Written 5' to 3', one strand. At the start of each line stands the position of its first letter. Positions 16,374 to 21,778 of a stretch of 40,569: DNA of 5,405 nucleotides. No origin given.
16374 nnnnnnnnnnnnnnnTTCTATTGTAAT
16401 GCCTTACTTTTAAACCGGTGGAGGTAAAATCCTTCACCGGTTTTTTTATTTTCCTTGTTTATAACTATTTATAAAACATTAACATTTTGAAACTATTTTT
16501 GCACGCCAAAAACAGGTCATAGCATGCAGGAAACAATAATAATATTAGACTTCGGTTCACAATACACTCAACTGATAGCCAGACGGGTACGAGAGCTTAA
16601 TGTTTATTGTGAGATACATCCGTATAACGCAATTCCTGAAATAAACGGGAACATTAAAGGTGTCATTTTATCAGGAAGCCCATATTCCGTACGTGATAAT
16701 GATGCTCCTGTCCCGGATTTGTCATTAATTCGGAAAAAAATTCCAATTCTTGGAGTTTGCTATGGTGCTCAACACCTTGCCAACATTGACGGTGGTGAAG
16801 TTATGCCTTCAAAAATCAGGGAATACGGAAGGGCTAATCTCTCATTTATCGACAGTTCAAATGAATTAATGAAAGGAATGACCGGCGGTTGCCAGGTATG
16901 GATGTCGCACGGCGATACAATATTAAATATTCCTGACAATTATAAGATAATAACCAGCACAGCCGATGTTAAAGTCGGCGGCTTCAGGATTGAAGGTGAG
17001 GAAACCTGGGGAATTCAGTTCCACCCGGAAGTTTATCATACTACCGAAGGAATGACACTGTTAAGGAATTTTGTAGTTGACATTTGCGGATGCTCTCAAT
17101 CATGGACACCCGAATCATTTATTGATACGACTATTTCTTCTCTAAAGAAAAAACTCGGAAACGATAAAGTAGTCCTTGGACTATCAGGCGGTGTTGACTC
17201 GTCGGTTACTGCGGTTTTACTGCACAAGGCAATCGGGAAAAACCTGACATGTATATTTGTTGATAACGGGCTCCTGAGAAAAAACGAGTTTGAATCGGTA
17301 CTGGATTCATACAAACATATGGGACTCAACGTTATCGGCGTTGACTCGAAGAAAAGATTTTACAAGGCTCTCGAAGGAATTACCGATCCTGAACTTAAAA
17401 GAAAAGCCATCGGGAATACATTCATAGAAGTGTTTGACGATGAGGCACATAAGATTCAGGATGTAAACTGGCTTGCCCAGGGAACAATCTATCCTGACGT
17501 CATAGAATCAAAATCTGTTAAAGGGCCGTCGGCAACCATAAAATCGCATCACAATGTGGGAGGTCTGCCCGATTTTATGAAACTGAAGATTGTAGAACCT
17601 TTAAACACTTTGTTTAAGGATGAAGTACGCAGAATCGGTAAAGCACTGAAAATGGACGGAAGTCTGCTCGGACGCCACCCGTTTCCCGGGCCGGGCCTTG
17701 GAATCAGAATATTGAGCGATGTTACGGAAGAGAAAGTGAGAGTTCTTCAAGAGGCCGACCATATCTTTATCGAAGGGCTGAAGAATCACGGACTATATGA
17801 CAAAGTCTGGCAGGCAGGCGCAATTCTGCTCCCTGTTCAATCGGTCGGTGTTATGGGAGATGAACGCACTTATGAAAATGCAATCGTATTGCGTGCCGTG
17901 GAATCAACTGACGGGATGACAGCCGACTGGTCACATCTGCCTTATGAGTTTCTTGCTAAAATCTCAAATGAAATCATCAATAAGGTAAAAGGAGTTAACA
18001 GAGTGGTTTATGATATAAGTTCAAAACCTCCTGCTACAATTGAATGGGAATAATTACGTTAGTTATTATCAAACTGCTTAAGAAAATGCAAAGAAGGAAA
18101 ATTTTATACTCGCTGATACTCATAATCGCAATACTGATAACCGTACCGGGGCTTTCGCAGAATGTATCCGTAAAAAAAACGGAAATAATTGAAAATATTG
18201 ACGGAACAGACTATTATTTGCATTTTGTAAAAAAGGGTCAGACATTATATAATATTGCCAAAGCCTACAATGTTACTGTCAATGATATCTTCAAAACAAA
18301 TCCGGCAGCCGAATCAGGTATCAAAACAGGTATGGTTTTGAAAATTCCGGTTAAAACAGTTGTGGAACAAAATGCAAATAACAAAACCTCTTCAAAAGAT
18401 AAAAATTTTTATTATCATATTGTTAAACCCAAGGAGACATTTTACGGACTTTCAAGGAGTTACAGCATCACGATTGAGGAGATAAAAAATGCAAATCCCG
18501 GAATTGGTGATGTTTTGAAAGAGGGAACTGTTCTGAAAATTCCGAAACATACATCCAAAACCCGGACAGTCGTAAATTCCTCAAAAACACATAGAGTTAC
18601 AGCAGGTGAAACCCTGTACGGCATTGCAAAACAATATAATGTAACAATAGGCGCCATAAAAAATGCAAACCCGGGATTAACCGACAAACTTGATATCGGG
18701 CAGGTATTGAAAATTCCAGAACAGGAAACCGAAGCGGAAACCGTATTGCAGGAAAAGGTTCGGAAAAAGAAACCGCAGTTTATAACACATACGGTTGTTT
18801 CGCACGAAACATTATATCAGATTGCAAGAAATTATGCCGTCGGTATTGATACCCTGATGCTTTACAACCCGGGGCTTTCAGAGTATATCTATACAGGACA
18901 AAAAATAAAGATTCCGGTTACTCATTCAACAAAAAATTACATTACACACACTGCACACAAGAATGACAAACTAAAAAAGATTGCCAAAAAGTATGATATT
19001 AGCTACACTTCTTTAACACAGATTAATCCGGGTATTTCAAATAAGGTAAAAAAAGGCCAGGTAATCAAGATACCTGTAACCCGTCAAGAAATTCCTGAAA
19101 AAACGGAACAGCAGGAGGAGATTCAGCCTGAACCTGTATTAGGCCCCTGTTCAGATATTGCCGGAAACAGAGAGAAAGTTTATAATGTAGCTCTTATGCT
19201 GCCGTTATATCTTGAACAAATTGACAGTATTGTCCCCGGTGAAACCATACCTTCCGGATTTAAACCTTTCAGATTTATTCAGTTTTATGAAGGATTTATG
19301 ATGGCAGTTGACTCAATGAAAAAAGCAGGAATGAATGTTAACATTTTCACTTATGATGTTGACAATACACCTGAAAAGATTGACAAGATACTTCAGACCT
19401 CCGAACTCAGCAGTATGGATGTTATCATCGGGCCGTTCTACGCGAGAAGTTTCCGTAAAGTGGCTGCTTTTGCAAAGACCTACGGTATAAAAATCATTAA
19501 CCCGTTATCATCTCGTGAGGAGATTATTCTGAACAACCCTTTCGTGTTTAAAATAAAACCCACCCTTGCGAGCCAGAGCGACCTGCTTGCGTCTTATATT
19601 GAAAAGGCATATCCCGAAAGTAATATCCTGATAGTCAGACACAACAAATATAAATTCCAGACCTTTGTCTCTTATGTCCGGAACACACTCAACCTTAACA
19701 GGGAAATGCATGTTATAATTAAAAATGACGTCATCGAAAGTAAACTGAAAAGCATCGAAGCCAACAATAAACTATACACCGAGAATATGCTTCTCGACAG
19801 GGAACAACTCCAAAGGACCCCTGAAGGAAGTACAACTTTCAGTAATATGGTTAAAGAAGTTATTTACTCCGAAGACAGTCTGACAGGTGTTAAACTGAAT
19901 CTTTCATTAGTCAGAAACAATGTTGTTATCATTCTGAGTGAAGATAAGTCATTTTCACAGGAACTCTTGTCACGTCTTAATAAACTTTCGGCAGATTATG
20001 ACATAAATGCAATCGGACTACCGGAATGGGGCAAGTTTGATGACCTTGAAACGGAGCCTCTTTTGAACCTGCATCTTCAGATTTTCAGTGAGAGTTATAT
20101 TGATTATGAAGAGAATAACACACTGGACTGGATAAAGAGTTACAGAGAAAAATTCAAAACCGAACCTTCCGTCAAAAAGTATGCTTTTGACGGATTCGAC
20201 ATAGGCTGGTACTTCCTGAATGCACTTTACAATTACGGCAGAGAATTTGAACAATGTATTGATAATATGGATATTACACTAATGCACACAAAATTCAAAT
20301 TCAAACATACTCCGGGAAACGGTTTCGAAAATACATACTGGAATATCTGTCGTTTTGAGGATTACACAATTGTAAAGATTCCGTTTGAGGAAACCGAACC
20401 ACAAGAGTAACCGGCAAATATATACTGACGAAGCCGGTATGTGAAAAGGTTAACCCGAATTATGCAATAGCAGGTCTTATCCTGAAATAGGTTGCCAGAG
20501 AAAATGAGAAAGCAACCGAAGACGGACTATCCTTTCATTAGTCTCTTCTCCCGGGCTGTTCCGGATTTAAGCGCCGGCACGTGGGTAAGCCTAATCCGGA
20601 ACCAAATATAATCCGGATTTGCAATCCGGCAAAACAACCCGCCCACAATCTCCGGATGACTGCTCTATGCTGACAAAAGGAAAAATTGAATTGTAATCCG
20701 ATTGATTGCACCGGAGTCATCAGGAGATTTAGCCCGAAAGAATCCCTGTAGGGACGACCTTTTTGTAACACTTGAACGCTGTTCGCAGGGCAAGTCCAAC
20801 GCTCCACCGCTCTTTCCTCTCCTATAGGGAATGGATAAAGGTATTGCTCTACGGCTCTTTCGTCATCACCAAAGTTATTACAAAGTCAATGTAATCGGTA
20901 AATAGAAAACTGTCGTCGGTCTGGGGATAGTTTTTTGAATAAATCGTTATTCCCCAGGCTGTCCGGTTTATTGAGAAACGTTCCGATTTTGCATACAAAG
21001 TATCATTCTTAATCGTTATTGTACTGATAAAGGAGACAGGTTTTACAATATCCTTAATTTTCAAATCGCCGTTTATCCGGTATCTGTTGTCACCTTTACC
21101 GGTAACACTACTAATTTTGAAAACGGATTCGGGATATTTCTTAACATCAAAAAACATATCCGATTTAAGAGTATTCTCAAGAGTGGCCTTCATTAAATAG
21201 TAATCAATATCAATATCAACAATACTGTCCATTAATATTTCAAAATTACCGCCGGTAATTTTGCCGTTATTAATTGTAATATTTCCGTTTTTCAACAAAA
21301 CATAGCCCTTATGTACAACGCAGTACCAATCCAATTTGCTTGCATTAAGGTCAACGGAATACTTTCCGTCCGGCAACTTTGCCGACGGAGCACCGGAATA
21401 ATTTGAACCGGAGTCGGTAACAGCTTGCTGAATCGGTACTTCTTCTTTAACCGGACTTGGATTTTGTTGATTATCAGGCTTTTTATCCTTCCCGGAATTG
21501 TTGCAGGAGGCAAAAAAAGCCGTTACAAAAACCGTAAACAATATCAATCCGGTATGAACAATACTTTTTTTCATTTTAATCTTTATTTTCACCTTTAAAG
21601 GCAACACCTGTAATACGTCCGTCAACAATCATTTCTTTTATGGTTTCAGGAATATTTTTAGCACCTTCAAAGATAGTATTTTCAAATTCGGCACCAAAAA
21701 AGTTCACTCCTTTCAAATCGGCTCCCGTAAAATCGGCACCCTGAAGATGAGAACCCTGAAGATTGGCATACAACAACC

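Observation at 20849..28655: Stand-alone nos-accessory-like copper cluster with no NosZ and no NosD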

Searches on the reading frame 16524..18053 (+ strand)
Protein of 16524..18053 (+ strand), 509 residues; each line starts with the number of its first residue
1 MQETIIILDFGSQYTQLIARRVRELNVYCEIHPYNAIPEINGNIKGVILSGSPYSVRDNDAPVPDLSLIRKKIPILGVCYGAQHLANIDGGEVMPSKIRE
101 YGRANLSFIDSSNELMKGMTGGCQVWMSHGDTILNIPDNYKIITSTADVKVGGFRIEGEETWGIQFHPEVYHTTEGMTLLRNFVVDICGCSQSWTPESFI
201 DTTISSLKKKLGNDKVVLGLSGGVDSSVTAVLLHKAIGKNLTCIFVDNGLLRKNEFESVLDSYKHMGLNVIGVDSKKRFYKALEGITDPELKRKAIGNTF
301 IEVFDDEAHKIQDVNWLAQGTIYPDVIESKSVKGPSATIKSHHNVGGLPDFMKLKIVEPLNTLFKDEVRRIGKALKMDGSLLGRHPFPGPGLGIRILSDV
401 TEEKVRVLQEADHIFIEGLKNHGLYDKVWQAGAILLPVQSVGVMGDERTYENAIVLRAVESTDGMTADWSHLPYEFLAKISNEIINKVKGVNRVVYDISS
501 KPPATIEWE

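Call 9: search_protein_families(library=pfam, proteins=[window:16524-18053:+], max_evalue=0.001)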
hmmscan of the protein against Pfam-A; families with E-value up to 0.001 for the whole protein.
window:16524-18053:+ (509 aa): 6 families
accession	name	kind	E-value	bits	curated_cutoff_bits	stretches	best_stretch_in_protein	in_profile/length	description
PF00958.27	GMP_synt_C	-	2.4e-44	149.7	27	1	418-508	2-92/92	GMP synthase C terminal domain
PF00117.34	GATase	-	5.3e-38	131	22.8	1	7-186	2-189/190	Glutamine amidotransferase class-I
PF02540.23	NAD_synthase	-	7.6e-09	35.5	21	1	206-277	11-83/242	NAD synthase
PF07722.19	Peptidase_C26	-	1.4e-06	28.7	20.5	1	69-169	102-219/219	Peptidase C26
PF03054.22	tRNA_Me_trans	-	1.3e-05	25.4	20.6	1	215-248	2-34/202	tRNA methyl transferase HUP domain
PF00764.25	Arginosuc_synth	-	0.00018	22.1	27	1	215-281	1-67/162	Arginosuccinate synthase N-terminal HUP domain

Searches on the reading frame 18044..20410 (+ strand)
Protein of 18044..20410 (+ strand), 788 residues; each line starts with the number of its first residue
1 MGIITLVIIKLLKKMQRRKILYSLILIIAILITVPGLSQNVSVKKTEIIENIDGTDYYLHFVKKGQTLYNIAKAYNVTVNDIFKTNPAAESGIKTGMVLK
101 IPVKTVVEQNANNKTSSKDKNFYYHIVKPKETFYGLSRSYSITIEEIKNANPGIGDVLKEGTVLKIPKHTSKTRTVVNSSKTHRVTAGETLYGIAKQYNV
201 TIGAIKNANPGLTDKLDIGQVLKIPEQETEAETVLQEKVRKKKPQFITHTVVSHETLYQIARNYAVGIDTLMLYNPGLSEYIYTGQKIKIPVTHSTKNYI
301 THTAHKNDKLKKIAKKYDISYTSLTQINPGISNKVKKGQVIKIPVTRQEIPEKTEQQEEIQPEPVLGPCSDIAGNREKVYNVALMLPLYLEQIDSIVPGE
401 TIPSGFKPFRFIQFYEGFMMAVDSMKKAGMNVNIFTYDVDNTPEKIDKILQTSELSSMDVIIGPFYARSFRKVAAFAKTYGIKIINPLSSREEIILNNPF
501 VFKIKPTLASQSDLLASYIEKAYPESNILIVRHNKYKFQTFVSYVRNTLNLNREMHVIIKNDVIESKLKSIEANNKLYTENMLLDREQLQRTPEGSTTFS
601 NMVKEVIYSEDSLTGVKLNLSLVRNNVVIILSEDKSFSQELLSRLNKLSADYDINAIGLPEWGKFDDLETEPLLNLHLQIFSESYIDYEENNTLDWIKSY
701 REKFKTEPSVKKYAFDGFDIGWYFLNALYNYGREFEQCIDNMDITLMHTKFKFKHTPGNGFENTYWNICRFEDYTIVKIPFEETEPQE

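Call 9: search_protein_families(library=pfam, proteins=[window:18044-20410:+], max_evalue=0.001)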
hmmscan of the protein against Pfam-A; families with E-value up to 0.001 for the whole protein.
window:18044-20410:+ (788 aa): 7 families
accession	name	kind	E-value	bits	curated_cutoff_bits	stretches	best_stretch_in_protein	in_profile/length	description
PF01476.26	LysM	-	6.4e-49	164.1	20.9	5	183-225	1-43/43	LysM domain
PF23577.1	LysM_RLK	-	3.2e-08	33.9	27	0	306-339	7-38/44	LysM domain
PF23472.1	LysM2_CERK1_LYK3_4_5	-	2.3e-07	31.1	27.4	0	182-225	7-54/56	LYK3/4/5 LysM2 domain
PF23446.1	LysM1_NFP_LYK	-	8e-06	27.1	36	0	298-346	4-56/60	NFP/LYK LysM1 domain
PF05489.18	Phage_tail_X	-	1.1e-05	25.3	22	0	143-173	25-58/60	Phage Tail Protein X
PF13458.12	Peripla_BP_6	-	5e-05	23.6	31.7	0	416-538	23-147/343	Periplasmic binding protein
PF23473.1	LysM3_LYK4_5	-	0.00013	22.4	29.3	0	183-209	5-31/48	LYK4/5 LysM3 domain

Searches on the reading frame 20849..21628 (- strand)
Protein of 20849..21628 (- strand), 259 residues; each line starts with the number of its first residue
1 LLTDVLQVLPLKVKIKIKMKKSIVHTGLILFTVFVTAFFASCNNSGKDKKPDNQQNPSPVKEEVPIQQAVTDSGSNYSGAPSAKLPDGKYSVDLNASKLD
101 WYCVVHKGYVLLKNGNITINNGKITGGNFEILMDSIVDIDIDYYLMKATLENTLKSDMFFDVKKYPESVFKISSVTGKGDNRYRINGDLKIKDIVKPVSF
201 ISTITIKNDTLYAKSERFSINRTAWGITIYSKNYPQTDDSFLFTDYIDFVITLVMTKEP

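Call 3: search_protein_families(library=pfam, proteins=[window:20849-21628:-], max_evalue=0.01)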
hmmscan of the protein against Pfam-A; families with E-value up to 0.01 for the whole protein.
window:20849-21628:- (259 aa): 1 family
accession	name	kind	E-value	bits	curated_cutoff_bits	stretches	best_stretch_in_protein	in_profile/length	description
PF04264.18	YceI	-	1.2e-17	65.2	23.7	1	91-234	2-135/150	YceI-like domain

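Call 4: search_protein_families(library=ncbifam, proteins=[window:20849-21628:-], max_evalue=0.01)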
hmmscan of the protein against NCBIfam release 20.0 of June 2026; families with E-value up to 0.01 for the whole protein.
window:20849-21628:- (259 aa): 1 family
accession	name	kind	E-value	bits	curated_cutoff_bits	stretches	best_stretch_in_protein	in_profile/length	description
NF002994.0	PRK03757.1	equivalog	7.7e-09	35.6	232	1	104-203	40-140/191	YceI family protein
